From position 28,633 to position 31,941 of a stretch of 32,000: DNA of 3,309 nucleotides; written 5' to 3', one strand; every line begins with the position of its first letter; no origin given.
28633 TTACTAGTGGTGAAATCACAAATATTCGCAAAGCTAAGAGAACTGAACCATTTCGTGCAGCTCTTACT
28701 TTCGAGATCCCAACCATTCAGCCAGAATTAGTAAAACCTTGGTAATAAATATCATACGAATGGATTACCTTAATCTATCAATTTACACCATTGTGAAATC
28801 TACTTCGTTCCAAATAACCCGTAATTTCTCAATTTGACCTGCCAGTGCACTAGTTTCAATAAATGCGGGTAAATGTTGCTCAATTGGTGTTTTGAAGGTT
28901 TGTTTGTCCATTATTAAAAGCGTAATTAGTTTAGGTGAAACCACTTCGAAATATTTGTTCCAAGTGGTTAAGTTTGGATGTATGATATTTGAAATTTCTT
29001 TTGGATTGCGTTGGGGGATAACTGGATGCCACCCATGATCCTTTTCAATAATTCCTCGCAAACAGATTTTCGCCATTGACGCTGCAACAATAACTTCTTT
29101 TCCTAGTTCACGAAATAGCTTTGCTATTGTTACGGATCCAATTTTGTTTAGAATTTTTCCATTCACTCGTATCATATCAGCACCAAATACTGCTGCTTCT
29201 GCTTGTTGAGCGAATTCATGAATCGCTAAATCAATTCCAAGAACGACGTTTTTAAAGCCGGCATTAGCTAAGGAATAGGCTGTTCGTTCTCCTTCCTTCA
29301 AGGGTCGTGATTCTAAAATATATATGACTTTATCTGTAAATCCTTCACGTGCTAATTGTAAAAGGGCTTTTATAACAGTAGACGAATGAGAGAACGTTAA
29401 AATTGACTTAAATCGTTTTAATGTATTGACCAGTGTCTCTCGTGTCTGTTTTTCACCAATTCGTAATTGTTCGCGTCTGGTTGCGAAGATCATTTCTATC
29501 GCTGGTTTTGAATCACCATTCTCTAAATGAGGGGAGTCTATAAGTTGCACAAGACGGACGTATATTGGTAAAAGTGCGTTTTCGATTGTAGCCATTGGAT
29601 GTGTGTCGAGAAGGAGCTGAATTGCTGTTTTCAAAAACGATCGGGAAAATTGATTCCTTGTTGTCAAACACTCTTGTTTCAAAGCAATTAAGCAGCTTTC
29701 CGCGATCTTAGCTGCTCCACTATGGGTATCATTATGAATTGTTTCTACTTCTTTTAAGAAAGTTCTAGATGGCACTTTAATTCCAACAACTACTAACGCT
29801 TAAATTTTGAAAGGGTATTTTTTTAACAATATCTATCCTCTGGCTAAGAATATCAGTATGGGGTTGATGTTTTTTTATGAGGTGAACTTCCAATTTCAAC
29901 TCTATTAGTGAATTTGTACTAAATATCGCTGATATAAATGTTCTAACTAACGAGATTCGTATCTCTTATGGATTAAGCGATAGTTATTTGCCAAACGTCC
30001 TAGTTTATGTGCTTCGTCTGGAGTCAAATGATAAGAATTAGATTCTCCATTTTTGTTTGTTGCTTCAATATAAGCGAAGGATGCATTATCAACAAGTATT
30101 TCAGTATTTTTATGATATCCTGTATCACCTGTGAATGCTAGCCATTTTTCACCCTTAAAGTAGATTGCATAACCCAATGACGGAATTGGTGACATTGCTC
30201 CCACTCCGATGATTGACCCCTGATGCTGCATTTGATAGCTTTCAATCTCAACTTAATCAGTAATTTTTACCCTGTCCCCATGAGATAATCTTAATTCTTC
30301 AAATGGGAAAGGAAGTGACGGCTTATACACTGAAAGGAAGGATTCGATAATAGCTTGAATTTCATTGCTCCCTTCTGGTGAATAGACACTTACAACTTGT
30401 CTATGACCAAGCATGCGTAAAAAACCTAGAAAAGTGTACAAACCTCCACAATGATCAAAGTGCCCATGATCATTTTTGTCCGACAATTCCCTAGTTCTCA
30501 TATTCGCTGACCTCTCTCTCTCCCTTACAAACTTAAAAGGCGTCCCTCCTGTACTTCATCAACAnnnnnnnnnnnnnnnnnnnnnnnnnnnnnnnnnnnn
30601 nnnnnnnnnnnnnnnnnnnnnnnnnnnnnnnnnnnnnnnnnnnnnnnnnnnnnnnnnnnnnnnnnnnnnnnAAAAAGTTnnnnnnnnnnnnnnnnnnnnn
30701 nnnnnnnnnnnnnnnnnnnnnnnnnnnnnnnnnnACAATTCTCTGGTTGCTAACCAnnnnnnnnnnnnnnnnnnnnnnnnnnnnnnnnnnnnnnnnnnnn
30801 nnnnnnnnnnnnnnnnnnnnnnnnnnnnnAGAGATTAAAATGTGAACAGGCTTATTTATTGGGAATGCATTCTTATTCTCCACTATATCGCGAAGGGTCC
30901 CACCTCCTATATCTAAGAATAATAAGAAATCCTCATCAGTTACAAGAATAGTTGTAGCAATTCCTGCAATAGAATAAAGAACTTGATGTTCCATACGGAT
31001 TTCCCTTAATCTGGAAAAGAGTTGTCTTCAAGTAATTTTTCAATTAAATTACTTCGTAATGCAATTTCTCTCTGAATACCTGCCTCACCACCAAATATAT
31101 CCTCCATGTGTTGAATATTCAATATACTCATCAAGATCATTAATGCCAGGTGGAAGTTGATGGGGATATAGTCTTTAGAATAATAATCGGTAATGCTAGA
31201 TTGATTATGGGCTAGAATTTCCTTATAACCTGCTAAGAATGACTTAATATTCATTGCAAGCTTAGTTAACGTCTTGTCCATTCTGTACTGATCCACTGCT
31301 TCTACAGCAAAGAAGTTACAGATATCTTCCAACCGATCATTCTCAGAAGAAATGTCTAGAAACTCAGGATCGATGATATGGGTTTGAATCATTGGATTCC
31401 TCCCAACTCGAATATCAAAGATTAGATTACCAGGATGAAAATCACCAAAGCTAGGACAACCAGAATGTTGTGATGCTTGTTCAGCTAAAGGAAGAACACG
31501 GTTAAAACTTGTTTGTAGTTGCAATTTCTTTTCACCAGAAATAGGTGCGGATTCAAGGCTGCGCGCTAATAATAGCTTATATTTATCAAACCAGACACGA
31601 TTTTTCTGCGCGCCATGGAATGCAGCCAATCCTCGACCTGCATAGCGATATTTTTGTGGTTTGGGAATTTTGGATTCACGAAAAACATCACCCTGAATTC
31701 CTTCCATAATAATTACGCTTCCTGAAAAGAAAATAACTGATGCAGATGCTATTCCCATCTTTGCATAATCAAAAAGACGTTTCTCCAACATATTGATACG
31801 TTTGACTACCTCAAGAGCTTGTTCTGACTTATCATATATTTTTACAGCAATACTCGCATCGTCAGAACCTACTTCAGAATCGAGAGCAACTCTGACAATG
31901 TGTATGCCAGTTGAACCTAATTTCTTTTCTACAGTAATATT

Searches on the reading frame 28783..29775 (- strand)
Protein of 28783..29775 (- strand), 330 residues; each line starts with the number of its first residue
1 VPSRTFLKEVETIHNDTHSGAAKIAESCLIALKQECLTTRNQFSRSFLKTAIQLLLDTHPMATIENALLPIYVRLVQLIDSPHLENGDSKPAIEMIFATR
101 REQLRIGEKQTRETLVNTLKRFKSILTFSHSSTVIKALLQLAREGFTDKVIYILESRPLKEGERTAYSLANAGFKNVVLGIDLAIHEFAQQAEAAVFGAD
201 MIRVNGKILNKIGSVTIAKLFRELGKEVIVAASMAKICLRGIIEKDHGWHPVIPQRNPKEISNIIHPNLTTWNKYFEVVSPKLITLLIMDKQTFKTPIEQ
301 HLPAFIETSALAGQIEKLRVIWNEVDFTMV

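Call 11: search_protein_families(library=pfam, proteins=[window:28783-29775:-])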
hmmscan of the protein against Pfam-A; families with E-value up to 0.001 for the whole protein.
window:28783-29775:- (330 aa): 1 family
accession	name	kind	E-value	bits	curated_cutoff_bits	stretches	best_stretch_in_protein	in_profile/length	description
PF01008.23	IF-2B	-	5.6e-27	95.1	22.4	1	25-291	13-275/280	Initiation factor 2 subunit family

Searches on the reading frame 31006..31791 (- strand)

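Call 42: search_protein_families(library=pfam, proteins=[window:31006-31791:-])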
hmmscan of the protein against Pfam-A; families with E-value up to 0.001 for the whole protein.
window:31006-31791:- (261 aa): 1 family
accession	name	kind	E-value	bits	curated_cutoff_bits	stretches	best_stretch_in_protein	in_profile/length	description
PF01636.29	APH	-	1.4e-05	25.5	23.2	1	27-146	73-198/239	Phosphotransferase enzyme family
